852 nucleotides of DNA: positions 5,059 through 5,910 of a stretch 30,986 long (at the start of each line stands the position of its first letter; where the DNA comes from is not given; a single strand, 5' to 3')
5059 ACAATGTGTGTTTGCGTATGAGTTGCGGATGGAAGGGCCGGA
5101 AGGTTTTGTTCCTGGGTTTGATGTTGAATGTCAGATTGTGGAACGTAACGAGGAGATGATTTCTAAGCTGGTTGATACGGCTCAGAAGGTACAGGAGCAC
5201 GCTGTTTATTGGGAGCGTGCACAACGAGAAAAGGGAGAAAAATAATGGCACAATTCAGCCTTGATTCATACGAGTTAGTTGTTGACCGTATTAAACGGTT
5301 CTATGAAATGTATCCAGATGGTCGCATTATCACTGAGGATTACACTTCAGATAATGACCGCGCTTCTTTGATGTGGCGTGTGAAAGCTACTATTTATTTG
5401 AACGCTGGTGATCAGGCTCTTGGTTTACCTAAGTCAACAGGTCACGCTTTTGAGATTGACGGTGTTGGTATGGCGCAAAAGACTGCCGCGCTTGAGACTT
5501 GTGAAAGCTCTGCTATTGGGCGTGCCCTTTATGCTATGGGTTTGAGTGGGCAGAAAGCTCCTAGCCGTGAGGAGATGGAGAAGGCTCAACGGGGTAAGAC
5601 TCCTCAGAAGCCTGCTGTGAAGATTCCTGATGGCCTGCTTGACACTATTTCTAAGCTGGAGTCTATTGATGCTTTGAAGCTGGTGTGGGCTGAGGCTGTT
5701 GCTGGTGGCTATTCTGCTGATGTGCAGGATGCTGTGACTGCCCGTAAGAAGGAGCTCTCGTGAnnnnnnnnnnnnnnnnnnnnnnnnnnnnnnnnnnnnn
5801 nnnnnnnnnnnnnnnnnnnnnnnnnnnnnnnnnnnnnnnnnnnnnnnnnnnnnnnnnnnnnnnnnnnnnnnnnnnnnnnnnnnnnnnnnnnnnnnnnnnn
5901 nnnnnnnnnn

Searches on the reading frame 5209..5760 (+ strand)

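Call 40: search_protein_families(library=phrogs, proteins=[window:5209-5760:+], max_evalue=0.001)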
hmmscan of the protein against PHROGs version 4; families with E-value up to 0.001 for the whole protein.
window:5209-5760:+ (184 aa): 2 families
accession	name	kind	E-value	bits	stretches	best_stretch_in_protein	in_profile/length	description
phrog_11717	-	unknown function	5.8e-22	79.4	1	11-138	20-139/208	-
phrog_23738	-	unknown function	3.4e-13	50.6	1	20-128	9-116/198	-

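Call 56: search_protein_families(library=ncbifam, proteins=[window:5209-5760:+], max_evalue=0.01)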
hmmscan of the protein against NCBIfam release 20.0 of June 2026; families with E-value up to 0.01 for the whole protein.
window:5209-5760:+ (184 aa): 0 families

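Call 77: search_protein_families(library=pfam, proteins=[window:5209-5760:+], max_evalue=0.05)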
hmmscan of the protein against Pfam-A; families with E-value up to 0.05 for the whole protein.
window:5209-5760:+ (184 aa): 1 family
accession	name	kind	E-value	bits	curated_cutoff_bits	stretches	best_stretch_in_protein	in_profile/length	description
PF12680.13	SnoaL_2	-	0.025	15.6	27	0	24-86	39-89/102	SnoaL-like domain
